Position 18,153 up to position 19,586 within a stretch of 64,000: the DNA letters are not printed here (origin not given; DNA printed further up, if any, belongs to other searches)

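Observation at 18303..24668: Candidate novel peptide maturation/export (RiPP-like) operon: ABC exporter, 36-aa peptide, TldD, PmbA, RRE-like Ser/Thr kinase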

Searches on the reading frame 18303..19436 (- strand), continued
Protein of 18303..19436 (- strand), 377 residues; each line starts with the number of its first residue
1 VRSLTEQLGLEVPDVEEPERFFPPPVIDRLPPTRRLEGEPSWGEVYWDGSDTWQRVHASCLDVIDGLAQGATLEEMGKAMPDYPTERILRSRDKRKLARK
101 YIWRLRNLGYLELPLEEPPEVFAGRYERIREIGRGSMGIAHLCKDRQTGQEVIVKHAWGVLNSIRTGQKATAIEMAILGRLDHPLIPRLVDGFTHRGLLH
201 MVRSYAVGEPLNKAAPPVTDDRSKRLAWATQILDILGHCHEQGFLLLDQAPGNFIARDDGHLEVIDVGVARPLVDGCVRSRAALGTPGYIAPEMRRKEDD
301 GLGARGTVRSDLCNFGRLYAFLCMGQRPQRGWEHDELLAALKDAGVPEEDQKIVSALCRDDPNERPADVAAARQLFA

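Call 29: predict_structure(alignment_id=A2)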
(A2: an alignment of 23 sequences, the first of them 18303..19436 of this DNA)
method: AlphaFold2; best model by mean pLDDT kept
length: 377 residues; sequences in the alignment: 23
mean_pLDDT: 90.7   pTM: 0.86
mean pLDDT of the five models: 90.7, 90.3, 90.0, 90.0, 88.6
residues with pLDDT >= 90: 258; 70-90: 101; 50-70: 17; < 50: 1
segments of 3 or more residues with pLDDT < 50: none
pLDDT, mean of each block of 10 residues (from residue 1): 76 77 88 93 91 92 94 90 62 81 89 87 96 88 98 90 86 94 97 92 96 87 96 98 96 95 93 92 90 79 87 98 95 95 97 98 98 96
secondary structure, 60 per line:
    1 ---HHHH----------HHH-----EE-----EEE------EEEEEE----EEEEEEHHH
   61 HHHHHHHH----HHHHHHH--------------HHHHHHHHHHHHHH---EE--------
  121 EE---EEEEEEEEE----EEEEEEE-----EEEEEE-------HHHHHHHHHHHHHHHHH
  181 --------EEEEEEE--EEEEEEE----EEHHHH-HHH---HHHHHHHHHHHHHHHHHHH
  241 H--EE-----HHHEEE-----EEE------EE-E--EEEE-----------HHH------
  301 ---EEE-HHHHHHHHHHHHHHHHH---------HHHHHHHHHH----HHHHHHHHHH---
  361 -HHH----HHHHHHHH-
elements in order: H4-7 E33-35 E42-47 E52-57 H58-68 H73-79 H94-107 E126-134 E139-145 E151-156 H164-180 E189-195 E198-204 H211-214 H222-241 E254-256 E262-264 E277-280 E304-306 H308-324 H334-343 H348-357 H369-376

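Call 39: fold_search(model_id=the predicted structure, library=pdb)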
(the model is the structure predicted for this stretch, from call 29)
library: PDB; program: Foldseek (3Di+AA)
matches with E <= 10: 2000; with E <= 0.001: 2000
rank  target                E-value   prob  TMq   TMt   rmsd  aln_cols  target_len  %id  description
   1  5u94                  1.3e-13  1.00  0.55  0.77   4.6       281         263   21  Crystal structure of the Mycobacterium tuberculosis PASTA kinase PknB in complex with the potential theraputic kinase in (released 2017-12-20)
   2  2y7j_A                4.0e-13  1.00  0.57  0.74   4.7       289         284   22  Structure of human phosphorylase kinase, gamma 2 (released 2011-02-09)
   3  1mru_A                4.2e-13  1.00  0.56  0.77   4.3       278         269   20  Intracellular Ser/Thr protein kinase domain of Mycobacterium tuberculosis PknB. (released 2003-02-11)
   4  2y7j_B                4.9e-13  1.00  0.57  0.75   4.7       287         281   23  Structure of human phosphorylase kinase, gamma 2 (released 2011-02-09)
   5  6b2q_C                5.1e-13  1.00  0.55  0.77   5.1       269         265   22  Dual Inhibition of the Essential Protein Kinases A and B in Mycobacterium tuberculosis (released 2018-02-14)
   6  2biy                  5.1e-13  1.00  0.53  0.69   5.7       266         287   22  Structure of PDK1-S241A mutant kinase domain (released 2005-02-23)
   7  7uir_B                6.0e-13  1.00  0.54  0.77   4.3       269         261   22  Cocrystal structure of human CaMKII-alpha (CAMK2A)kinase domain and Tiam1 in complex with ATP (released 2022-04-06)
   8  5fg8_A                7.3e-13  1.00  0.56  0.77   4.5       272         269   22  Drosophila CaMKII-wt in complex with a fragment of the Eag potassium channel and Mg2+/ADP (released 2016-12-28)
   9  6x5g_A                7.3e-13  1.00  0.54  0.74   4.6       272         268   21  Cocrystal structure of human CaMKII-alpha (CAMK2A)kinase domain and LRRC7 inhibitory domain (released 2020-12-23)
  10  5kkt_A                7.3e-13  1.00  0.54  0.52  12.3       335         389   20  ROCK 1 bound to azaindole thiazole piperazine inhibitor (released 2017-06-28)
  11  5k3y_B                9.0e-13  1.00  0.55  0.73   6.7       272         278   21  Crystal structure of AuroraB/INCENP in complex with BI 811283 (released 2016-08-17)
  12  3rcj                  1.0e-12  1.00  0.55  0.72   4.4       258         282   21  Rapid preparation of triazolyl substituted NH-heterocyclic kinase inhibitors via one-pot Sonogashira coupling TMS-deprot (released 2011-06-15)
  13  6gr8_A                1.1e-12  1.00  0.55  0.74   5.3       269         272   22  Human AURKC INCENP complex bound to BRD-7880 (released 2019-05-15)
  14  8oku_A                1.1e-12  1.00  0.55  0.60   5.2       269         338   20  Salt-Inducible Kinase 3 in complex with an inhibitor (released 2024-01-10)
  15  5eyk_B                1.2e-12  1.00  0.53  0.70   6.2       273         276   21  CRYSTAL STRUCTURE OF AURORA B IN COMPLEX WITH BI 847325 (released 2016-08-17)
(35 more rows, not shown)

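Call 42: find_related_loci(query=A1, collection=metagenome_contigs, flank=10000)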
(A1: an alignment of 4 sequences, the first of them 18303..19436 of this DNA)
Query A1 (377 aa) in metagenome_contigs; peptide patterns used: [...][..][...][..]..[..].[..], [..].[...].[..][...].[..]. (x = any residue, [..] = any of these).
234 stretches matched a pattern; 12 encode a relative of the query (tblastn E <= 1e-3); 12 distinct loci.
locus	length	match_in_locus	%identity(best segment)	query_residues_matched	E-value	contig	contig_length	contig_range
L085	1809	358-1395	36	19-371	2e-65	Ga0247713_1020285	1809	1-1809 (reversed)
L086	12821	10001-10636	27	126-343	5e-15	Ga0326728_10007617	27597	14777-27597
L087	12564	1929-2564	27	126-343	6e-15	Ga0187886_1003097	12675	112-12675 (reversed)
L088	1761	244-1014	27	124-369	4e-14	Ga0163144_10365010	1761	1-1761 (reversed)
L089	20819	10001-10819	26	104-367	2e-12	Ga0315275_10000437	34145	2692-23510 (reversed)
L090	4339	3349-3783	29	231-369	4e-10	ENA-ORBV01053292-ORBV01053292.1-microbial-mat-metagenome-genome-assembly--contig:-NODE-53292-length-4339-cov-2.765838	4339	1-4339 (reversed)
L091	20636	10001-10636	26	126-343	7e-10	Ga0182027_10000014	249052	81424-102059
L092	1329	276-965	27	124-339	3e-9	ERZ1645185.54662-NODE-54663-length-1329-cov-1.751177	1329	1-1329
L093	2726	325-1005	23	132-338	8e-7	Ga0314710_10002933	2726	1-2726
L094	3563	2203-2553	34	174-293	9e-6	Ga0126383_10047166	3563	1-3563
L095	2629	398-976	28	174-366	1e-5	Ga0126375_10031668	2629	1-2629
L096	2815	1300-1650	30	174-293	2e-5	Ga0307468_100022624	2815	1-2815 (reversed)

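Call 97: search_protein_families(library=padloc, proteins=[window:18303-19436:-], max_evalue=0.001)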
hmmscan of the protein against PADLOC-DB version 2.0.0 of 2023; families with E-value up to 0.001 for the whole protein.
window:18303-19436:- (377 aa): 26 families (the best 25 are shown)
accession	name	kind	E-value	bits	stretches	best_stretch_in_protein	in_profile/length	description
PDLC04138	mad6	-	4.7e-23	80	1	118-366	45-301/659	mads_6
PDLC04042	PD-T4-6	-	9.2e-23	79.3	1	119-339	4-222/292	-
PDLC04044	PD-T4-6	-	8.2e-20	69.3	1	123-336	31-246/372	-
PDLC04053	PD-T4-6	-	6.1e-17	60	1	123-368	8-260/311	-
PDLC04054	PD-T4-6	-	5.3e-16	57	1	120-342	7-226/347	-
PDLC04047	PD-T4-6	-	3.7e-15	53.8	1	120-348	6-231/327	-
PDLC04048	PD-T4-6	-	5.2e-15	53.7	1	121-331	7-214/354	-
PDLC04061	PD-T4-6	-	8.4e-15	53.2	1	121-331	13-225/510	-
PDLC04050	PD-T4-6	-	7e-14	49.6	1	122-349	61-286/480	-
PDLC04052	PD-T4-6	-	8.5e-14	49.6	1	118-314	3-205/496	-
PDLC04060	PD-T4-6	-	6.7e-13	46.3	1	121-296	5-182/486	-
PDLC04057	PD-T4-6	-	9.9e-13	45.9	1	121-334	5-215/443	-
PDLC04045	PD-T4-6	-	2.5e-12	44.4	1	120-295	29-219/350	-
PDLC04051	PD-T4-6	-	3.7e-12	43.9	1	123-368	31-283/476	-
PDLC04039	PD-T4-6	-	6.9e-12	43.1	1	122-331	13-217/458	-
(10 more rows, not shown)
